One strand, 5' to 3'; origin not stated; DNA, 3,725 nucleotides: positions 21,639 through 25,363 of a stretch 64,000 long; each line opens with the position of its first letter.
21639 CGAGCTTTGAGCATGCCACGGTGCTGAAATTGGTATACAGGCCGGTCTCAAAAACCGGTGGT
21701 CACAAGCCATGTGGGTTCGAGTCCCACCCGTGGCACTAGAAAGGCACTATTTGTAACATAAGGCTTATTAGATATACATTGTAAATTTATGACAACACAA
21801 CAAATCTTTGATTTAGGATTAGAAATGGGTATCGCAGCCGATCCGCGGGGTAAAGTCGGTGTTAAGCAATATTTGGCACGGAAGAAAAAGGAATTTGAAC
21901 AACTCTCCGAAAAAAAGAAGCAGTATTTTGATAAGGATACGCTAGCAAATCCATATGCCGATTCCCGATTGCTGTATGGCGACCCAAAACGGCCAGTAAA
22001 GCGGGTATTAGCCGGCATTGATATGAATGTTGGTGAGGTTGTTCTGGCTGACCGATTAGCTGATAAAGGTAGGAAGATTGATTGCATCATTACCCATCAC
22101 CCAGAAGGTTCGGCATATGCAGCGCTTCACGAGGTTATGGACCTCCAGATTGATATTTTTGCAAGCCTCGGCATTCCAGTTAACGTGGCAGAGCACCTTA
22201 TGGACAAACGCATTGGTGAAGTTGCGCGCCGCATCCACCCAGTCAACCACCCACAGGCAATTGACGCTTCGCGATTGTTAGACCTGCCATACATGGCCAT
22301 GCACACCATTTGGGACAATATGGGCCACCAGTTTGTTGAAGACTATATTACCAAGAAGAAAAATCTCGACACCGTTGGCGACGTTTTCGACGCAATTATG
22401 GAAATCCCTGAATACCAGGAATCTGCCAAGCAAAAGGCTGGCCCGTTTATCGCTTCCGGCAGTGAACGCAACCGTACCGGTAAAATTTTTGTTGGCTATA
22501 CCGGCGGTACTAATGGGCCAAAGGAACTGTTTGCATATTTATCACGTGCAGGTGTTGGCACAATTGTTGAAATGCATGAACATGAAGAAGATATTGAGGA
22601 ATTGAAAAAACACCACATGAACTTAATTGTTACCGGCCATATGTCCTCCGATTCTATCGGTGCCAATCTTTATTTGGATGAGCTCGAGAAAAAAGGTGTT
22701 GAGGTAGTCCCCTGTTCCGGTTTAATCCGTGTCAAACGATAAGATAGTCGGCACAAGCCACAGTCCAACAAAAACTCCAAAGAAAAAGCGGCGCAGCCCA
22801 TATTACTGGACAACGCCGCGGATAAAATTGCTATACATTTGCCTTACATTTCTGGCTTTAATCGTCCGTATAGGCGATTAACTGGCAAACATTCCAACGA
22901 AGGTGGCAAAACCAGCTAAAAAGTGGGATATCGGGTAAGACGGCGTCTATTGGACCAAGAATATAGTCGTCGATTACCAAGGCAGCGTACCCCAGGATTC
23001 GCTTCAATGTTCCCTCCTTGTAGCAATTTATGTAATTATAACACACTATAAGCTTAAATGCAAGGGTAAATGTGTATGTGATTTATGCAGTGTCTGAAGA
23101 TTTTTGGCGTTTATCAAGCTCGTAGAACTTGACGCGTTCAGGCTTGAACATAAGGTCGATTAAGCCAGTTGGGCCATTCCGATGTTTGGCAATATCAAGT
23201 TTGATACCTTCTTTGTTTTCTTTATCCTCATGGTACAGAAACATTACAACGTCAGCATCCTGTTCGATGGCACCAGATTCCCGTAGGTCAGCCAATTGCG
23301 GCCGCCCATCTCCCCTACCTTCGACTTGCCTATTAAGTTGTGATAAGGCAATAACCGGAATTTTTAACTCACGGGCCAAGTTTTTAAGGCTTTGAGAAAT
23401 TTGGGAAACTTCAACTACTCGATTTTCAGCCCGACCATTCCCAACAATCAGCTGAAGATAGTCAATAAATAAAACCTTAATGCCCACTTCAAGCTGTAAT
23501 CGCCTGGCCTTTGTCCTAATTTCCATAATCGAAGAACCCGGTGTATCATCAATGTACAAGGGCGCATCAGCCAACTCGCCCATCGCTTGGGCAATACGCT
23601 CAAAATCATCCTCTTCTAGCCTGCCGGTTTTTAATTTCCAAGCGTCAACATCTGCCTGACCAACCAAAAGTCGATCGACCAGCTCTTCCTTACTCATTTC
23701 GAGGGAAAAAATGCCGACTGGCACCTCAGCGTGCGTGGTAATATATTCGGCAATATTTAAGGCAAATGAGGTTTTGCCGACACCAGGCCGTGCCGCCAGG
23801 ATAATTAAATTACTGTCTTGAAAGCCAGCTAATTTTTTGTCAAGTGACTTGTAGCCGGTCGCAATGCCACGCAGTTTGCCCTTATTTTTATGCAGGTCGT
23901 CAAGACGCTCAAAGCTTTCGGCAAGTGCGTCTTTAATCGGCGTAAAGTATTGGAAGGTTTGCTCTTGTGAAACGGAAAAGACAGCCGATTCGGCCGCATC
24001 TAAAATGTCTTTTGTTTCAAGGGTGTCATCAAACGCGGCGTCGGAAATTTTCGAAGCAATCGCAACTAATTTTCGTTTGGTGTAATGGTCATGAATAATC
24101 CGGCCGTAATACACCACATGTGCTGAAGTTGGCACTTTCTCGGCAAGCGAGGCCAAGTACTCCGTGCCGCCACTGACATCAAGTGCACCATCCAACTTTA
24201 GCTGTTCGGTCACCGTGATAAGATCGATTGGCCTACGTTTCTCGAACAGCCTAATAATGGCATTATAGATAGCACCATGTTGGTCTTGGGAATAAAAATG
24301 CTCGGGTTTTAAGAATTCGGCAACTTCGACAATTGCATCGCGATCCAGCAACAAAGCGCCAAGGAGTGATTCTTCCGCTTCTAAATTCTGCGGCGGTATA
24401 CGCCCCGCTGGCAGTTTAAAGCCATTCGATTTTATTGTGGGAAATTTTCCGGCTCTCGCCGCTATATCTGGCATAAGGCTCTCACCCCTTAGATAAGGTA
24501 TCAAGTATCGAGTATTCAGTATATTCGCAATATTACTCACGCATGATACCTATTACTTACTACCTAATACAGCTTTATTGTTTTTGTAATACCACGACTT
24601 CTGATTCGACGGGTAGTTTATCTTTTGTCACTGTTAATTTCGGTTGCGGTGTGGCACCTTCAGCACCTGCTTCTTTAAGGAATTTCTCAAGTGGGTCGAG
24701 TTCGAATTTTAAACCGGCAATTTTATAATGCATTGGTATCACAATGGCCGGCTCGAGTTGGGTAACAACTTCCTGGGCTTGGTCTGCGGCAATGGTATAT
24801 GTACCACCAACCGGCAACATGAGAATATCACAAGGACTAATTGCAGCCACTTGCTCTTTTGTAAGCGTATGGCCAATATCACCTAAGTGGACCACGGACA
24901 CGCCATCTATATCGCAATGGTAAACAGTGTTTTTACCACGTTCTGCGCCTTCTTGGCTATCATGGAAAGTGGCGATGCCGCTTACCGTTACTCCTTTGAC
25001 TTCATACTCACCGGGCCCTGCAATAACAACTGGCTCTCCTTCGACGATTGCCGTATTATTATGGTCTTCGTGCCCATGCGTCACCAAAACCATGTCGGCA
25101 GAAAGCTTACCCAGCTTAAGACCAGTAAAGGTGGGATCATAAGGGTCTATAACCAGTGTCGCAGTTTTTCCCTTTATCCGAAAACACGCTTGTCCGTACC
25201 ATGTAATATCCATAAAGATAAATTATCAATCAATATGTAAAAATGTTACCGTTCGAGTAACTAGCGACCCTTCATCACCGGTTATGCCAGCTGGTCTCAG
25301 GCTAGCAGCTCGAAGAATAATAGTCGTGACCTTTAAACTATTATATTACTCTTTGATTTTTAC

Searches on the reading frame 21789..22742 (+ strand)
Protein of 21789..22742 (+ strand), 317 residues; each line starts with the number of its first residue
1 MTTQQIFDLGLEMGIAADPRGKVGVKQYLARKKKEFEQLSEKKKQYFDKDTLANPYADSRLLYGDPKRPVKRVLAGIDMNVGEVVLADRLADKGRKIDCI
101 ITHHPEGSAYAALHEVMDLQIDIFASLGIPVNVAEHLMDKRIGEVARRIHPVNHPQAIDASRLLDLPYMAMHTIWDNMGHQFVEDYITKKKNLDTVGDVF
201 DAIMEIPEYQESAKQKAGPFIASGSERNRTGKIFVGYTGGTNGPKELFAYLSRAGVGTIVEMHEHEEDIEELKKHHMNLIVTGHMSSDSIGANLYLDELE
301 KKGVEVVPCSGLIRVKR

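Call 62: search_protein_families(library=pfam, proteins=[window:21789-22742:+], max_evalue=0.001)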
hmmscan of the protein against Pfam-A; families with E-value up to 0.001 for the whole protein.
window:21789-22742:+ (317 aa): 1 family
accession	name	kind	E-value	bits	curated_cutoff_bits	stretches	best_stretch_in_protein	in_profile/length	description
PF01784.24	DUF34_NIF3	-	0.00066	19.8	23.4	0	52-105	18-66/256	Duf34/NIF3 (NGG1p interacting factor 3)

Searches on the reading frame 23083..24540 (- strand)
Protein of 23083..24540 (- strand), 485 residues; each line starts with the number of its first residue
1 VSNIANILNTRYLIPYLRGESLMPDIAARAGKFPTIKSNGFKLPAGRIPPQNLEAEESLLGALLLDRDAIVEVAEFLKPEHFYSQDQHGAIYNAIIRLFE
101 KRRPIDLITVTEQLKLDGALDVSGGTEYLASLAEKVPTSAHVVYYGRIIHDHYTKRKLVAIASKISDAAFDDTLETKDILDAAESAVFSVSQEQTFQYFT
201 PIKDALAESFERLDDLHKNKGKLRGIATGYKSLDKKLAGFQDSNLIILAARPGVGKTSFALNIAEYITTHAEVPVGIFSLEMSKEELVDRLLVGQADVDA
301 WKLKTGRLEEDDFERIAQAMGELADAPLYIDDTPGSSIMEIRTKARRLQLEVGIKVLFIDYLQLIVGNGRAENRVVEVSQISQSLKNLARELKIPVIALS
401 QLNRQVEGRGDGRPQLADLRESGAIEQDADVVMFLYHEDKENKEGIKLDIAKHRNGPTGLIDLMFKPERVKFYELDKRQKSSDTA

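Call 42: search_protein_families(library=pfam, proteins=[window:23083-24540:-], max_evalue=0.001)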
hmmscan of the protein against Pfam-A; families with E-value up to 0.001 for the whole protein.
window:23083-24540:- (485 aa): 5 families
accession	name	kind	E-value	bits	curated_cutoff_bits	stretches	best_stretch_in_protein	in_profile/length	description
PF03796.21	DnaB_C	-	4.9e-99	331.3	27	1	225-473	1-254/255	DnaB-like helicase C terminal domain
PF00772.26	DnaB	-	1.8e-32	111.8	23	1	49-151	2-103/103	DnaB-like helicase N terminal domain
PF13481.12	AAA_25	-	2e-13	50.8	27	1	242-402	32-190/195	AAA domain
PF06745.19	ATPase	-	0.00022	21.1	26.6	1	227-419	2-179/231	KaiC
PF00004.35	AAA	-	0.00046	21.1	21.2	0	246-400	1-108/131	ATPase family associated with various cellular activities (AAA)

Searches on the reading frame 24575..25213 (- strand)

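Call 62: search_protein_families(library=pfam, proteins=[window:24575-25213:-], max_evalue=0.001)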
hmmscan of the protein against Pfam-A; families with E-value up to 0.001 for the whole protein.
window:24575-25213:- (212 aa): 3 families
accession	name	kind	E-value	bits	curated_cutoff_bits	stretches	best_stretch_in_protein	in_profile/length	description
PF13483.12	Lactamase_B_3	-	6.9e-53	179.3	24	1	3-162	2-160/160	Beta-lactamase superfamily domain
PF12706.13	Lactamase_B_2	-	3.2e-10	40.4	27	1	68-163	94-200/200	Beta-lactamase superfamily domain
PF00753.33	Lactamase_B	-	0.00052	20.4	22.7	0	4-51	2-56/196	Metallo-beta-lactamase superfamily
